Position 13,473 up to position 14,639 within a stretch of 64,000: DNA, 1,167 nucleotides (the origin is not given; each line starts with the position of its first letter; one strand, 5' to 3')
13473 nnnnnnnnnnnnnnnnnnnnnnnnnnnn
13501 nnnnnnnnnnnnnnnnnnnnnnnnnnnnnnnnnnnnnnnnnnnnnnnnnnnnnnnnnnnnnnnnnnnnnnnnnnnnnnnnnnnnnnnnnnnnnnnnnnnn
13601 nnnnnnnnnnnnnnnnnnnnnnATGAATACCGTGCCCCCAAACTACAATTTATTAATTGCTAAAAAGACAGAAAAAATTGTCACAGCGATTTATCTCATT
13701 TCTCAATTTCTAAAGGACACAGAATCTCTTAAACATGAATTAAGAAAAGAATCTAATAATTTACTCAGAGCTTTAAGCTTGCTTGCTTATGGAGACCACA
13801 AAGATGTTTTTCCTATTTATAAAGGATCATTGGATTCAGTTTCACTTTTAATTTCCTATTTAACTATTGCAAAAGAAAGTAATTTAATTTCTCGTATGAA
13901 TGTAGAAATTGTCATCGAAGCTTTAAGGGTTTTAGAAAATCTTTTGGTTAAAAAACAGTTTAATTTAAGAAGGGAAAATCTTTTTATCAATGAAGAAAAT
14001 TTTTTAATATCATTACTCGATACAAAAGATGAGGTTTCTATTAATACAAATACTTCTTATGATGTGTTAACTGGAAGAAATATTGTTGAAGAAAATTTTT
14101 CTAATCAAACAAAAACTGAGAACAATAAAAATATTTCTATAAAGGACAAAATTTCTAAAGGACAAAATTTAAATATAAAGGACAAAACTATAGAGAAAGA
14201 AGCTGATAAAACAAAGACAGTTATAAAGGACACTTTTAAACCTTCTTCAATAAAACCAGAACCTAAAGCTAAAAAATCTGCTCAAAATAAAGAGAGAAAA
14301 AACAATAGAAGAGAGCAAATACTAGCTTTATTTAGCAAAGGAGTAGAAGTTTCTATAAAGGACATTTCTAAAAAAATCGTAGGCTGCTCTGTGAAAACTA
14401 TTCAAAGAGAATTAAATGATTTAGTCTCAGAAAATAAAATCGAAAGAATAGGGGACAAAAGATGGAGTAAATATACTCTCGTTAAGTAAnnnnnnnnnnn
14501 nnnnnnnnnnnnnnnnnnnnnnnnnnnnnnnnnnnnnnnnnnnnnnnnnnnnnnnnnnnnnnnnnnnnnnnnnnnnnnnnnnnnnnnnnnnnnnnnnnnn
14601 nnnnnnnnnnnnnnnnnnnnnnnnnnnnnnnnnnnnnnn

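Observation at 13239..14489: Iteron-like array of a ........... 11-mer at a minus-to-plus strand switch, extending into a gene for a winged-helix DNA-binding protein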

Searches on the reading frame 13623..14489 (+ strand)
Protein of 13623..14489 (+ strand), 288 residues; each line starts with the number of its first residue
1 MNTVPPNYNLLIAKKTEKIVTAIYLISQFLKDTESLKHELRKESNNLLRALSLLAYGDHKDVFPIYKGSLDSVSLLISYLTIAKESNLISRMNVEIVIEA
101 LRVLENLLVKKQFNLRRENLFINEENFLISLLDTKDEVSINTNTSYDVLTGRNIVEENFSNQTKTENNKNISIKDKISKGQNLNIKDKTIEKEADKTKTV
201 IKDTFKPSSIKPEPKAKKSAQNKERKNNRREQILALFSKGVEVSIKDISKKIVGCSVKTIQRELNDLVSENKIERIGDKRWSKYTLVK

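Call 6: search_protein_families(library=pfam, proteins=[window:13623-14489:+], max_evalue=0.01)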
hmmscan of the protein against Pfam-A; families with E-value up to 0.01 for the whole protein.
window:13623-14489:+ (288 aa): 3 families
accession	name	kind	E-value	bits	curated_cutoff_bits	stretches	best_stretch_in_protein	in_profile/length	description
PF13730.12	HTH_36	-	0.0035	17.6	25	0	244-269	27-51/55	Helix-turn-helix domain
PF08220.18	HTH_DeoR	-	0.0057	16.8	21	0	229-276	1-47/57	DeoR-like helix-turn-helix domain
PF08279.18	HTH_11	-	0.0095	16.2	25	0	229-269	1-41/55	HTH domain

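Call 7: search_protein_families(library=ncbifam, proteins=[window:13623-14489:+], max_evalue=1)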
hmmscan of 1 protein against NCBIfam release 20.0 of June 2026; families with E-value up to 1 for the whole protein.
window:13623-14489:+ (288 aa): 5 families
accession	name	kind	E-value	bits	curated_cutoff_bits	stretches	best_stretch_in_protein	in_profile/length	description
NF041397.1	TranRegGlpR_Halo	equivalog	0.00021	21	300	1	227-275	4-51/253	HTH-type transcriptional regulator GlpR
NF008154.0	PRK10906.1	equivalog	0.0048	16.2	331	1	227-275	4-51/252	DeoR/GlpR family transcriptional regulator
TIGR03125.1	citrate_citG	equivalog_domain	0.027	13.9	272.3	0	73-118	196-241/275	triphosphoribosyl-dephospho-CoA synthase CitG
NF004474.0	PRK05808.1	subfamily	0.079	12.2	408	1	237-275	23-61/283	3-hydroxybutyryl-CoA dehydrogenase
NF052398.1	Agg_Promo_Fact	equivalog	0.25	11.5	170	1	141-230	31-119/202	aggregation-promoting factor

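Call 11: find_homologous_proteins(query=window:13623-14489:+, max_evalue=0.001)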
Query window:13623-14489:+ (288 aa): 316 proteins with E <= 0.001 among 2258 candidates; the best 120 are listed.
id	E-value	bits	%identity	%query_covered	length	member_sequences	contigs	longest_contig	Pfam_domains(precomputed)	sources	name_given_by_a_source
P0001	1.6e-172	590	100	100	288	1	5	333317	-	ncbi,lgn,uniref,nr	ncbi:hypothetical protein SDC9_07939 [bioreactor metagenome]|uniref:HTH deoR-type domain-containing 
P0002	3.5e-131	455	81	100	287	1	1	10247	-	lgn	-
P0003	2.4e-115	403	73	100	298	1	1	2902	-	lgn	-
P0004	5.1e-114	399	72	100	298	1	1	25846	-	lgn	-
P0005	1.7e-113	397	71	100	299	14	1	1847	-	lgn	-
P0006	3.5e-113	396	72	100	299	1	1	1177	-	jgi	-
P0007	5.5e-113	395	71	100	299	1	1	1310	-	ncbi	-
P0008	8.4e-113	395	71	100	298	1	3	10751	-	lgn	-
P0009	1.0e-112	394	71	100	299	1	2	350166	-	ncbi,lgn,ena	-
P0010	1.2e-112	394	71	100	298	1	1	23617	-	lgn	-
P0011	1.3e-112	394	71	100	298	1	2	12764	-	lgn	-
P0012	1.9e-112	393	71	100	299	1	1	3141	-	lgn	-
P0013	2.8e-112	393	71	100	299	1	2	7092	-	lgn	-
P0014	2.8e-112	393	71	100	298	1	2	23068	-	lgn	-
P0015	5.1e-112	392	71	100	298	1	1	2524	-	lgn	-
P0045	7.4e-69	251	49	98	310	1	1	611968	-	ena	-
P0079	1.8e-64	236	49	97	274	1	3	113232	-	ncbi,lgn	-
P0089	3.8e-57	212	46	100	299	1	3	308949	-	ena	-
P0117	9.8e-47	178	42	97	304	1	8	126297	-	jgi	jgi:hypothetical protein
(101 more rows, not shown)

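Call 13: find_encoding_contigs(protein=P0045, flank=10000, max_places=2)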
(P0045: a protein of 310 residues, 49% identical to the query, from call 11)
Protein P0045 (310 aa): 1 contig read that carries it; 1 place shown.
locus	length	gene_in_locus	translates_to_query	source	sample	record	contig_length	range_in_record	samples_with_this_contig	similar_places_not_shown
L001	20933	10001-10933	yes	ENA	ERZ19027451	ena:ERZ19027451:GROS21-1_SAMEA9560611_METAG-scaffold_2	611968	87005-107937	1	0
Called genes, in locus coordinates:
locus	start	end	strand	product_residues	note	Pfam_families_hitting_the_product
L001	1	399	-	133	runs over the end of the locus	PF02130:YbeY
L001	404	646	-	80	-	-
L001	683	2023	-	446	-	PF13393:tRNA-synt_His, PF00587:tRNA-synt_2b, PF03129:HGTP_anticodon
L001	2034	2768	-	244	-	PF10502:Peptidase_S26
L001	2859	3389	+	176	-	PF01195:Pept_tRNA_hydro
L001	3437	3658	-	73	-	-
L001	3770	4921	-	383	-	PF00575:S1 (weak), PF23459:S1_RRP5 (faint), PF21543:CvfB_2nd (faint), PF00575:S1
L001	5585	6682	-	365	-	PF00154:RecA_N, PF06745:ATPase (weak), PF08423:Rad51, PF27531:MT3502_N (faint), PF01637:ATPase_2 (faint), PF21096:RecA_C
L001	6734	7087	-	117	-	PF09136:Glucodextran_B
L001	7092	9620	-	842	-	PF13491:FtsK_4TM, PF17854:FtsK_alpha, PF01580:FtsK_SpoIIIE, PF09397:FtsK_gamma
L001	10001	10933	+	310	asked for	-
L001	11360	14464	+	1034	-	PF01471:PG_binding_1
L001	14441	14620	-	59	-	-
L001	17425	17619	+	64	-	-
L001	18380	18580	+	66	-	-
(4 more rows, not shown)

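Call 14: find_encoding_contigs(protein=P0009, flank=10000, max_places=2)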
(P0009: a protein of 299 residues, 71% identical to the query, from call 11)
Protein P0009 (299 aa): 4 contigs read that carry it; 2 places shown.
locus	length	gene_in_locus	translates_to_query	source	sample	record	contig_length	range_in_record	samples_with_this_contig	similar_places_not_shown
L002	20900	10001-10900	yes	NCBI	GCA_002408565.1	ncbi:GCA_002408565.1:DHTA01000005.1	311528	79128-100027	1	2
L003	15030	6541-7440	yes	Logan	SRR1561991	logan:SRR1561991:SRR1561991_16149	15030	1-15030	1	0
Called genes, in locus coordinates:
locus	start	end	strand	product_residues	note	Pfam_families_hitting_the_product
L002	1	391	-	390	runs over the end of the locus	PF02491:SHS2_FTSA, PF11104:PilM_2 (weak), PF14450:FtsA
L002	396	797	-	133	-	PF02130:YbeY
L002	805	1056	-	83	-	-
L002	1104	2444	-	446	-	PF13393:tRNA-synt_His, PF00587:tRNA-synt_2b, PF03129:HGTP_anticodon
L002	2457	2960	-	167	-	PF10502:Peptidase_S26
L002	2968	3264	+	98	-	-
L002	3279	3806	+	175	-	PF01195:Pept_tRNA_hydro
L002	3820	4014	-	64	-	-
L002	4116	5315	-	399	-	PF00575:S1 (weak), PF23459:S1_RRP5 (faint), PF21543:CvfB_2nd (faint), PF21710:Spt6_S1 (faint), PF00575:S1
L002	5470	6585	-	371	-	PF00154:RecA_N, PF08423:Rad51, PF06745:ATPase (weak), PF01637:ATPase_2 (faint), PF21096:RecA_C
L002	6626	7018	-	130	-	-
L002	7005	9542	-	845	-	PF17854:FtsK_alpha, PF01580:FtsK_SpoIIIE, PF09397:FtsK_gamma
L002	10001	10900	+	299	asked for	-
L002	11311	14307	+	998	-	PF01471:PG_binding_1 (weak)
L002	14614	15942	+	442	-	PF01551:Peptidase_M23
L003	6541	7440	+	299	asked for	-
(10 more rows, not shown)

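Call 21: find_encoding_contigs(protein=P0001, flank=10000, max_places=3)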
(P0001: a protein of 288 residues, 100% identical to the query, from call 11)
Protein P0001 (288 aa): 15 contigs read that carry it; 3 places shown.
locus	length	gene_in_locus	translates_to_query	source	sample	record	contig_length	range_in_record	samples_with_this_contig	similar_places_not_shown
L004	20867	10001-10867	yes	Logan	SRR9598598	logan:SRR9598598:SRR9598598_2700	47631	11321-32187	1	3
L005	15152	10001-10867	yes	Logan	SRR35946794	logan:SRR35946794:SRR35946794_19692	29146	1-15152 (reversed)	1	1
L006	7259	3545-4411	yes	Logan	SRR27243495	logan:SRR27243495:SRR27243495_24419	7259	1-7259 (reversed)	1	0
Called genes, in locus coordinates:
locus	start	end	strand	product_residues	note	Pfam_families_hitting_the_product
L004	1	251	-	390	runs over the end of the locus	PF11104:PilM_2 (faint), PF02491:SHS2_FTSA, PF14450:FtsA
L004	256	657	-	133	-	PF02130:YbeY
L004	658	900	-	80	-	-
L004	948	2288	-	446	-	PF13393:tRNA-synt_His, PF00587:tRNA-synt_2b, PF13393:tRNA-synt_His (weak), PF03129:HGTP_anticodon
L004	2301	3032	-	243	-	PF10502:Peptidase_S26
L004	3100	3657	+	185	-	PF01195:Pept_tRNA_hydro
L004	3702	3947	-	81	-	-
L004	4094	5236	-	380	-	PF00575:S1 (weak), PF21543:CvfB_2nd (faint), PF21710:Spt6_S1 (faint), PF00575:S1, PF23459:S1_RRP5 (faint), PF00575:S1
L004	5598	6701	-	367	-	PF00154:RecA_N, PF06745:ATPase (weak), PF08423:Rad51, PF27531:MT3502_N (weak), PF01637:ATPase_2 (faint), PF21096:RecA_C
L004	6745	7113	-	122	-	-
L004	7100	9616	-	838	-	PF13491:FtsK_4TM (faint), PF17854:FtsK_alpha, PF01580:FtsK_SpoIIIE, PF01935:DUF87 (weak), PF09397:FtsK_gamma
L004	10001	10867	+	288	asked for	-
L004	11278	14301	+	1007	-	PF01471:PG_binding_1 (weak)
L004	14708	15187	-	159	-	-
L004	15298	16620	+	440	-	PF01551:Peptidase_M23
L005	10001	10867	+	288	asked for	-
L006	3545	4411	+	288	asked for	-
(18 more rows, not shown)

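Call 25: search_solved_structures(query=A1, max_evalue=1, show_alignments=2)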
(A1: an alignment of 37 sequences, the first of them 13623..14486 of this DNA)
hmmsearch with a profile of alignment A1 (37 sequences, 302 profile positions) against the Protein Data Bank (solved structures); distinct sequences matched with E-value up to 1: 0.

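Call 26: find_encoding_contigs(protein=P0117, flank=10000, max_places=1)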
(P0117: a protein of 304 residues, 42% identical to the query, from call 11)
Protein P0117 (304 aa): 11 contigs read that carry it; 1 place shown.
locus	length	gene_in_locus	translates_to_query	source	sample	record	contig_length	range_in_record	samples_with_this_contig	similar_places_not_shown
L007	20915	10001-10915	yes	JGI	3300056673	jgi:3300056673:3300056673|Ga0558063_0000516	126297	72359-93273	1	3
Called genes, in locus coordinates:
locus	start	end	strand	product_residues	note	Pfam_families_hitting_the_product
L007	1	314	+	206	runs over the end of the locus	PF06414:Zeta_toxin, PF00406:ADK, PF13207:AAA_17, PF13671:AAA_33 (weak)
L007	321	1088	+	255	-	PF00557:Peptidase_M24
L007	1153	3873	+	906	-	PF26449:DUF8128, PF10412:TrwB_AAD_bind (faint), PF12696:TraG-D_C (faint)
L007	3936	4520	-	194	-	PF08207:EFP_N, PF01132:EFP (weak), PF09285:Elong-fact-P_C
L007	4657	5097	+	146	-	-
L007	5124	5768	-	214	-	-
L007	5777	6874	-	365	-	PF00154:RecA_N, PF06745:ATPase, PF08423:Rad51, PF27531:MT3502_N (weak), PF13481:AAA_25 (faint), PF01637:ATPase_2 (weak), PF21096:RecA_C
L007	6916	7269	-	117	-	PF09136:Glucodextran_B (weak)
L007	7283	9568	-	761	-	PF17854:FtsK_alpha, PF01580:FtsK_SpoIIIE, PF09397:FtsK_gamma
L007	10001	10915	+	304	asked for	-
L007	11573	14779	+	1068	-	-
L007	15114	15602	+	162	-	PF00466:Ribosomal_L10, PF27436:RL10_C (faint)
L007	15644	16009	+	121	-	PF16320:Ribosomal_L12_N, PF00542:Ribosomal_L12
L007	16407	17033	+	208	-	-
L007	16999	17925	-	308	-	PF03734:YkuD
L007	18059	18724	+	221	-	PF05552:MS_channel_1st_1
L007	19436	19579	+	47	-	-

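Call 27: find_encoding_contigs(protein=P0089, flank=10000, max_places=1)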
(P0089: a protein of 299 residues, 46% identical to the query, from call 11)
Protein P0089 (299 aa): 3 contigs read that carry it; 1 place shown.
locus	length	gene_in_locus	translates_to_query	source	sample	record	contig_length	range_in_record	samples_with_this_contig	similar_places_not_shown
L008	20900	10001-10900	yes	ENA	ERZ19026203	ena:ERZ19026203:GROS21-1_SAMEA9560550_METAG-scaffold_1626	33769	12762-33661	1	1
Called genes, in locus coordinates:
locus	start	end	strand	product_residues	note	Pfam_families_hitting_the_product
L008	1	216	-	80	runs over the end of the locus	-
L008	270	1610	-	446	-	PF13393:tRNA-synt_His, PF00587:tRNA-synt_2b, PF03129:HGTP_anticodon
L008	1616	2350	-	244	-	PF10502:Peptidase_S26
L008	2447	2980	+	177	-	PF01195:Pept_tRNA_hydro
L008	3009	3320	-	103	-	-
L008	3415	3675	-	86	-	-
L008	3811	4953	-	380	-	PF00575:S1 (weak), PF21543:CvfB_2nd (faint), PF00575:S1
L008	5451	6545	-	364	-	PF00154:RecA_N, PF06745:ATPase, PF08423:Rad51, PF27531:MT3502_N (weak), PF01637:ATPase_2 (weak), PF21096:RecA_C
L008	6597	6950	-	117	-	PF09136:Glucodextran_B (weak)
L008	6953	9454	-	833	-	PF13491:FtsK_4TM (weak), PF17854:FtsK_alpha, PF01580:FtsK_SpoIIIE, PF09397:FtsK_gamma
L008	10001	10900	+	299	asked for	-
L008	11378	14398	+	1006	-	-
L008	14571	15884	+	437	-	PF01551:Peptidase_M23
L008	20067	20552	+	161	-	PF00466:Ribosomal_L10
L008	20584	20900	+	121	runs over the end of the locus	PF16320:Ribosomal_L12_N, PF00542:Ribosomal_L12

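Call 28: find_encoding_contigs(protein=P0079, flank=10000, max_places=1)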
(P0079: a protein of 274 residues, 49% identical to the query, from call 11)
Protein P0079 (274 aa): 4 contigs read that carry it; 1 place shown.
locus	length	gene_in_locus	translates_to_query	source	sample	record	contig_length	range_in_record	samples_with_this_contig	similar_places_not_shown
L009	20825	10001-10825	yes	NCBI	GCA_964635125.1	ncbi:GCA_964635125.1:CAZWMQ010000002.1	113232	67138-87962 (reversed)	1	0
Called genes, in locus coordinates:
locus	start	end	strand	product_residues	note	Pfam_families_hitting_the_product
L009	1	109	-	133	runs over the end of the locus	PF02130:YbeY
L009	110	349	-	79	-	-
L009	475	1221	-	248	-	-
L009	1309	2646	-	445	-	PF13393:tRNA-synt_His, PF00587:tRNA-synt_2b, PF03129:HGTP_anticodon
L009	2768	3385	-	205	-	PF10502:Peptidase_S26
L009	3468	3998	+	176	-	PF01195:Pept_tRNA_hydro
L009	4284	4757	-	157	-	PF00575:S1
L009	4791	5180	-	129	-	PF00575:S1 (weak)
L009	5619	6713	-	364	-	PF00154:RecA_N, PF06745:ATPase, PF08423:Rad51, PF27531:MT3502_N (weak), PF01637:ATPase_2 (weak), PF21096:RecA_C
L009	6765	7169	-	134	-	PF09136:Glucodextran_B (weak)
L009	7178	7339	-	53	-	-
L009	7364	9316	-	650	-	PF17854:FtsK_alpha, PF01580:FtsK_SpoIIIE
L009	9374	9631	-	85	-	-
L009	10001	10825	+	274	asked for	-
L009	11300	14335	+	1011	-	-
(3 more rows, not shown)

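Call 32: predict_structure(alignment_id=A1)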
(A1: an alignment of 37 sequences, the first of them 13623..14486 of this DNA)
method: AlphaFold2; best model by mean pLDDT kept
length: 288 residues; sequences in the alignment: 37
mean_pLDDT: 69.8   pTM: 0.41
mean pLDDT of the five models: 69.8, 69.1, 68.7, 68.4, 66.7
residues with pLDDT >= 90: 81; 70-90: 80; 50-70: 51; < 50: 76
segments of 3 or more residues with pLDDT < 50: 1-3, 149-218
pLDDT, mean of each block of 10 residues (from residue 1): 62 94 95 93 96 80 88 97 94 96 92 62 68 63 51 39 35 37 39 35 38 46 67 70 80 80 84 71 71
secondary structure, 60 per line:
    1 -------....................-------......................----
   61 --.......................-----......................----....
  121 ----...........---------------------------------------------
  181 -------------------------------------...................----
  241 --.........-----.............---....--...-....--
elements in order: H8-27 H35-56 H63-85 H91-112 H117-120 H125-135 H218-236 H245-251 H257-269 E273-276 E283-286
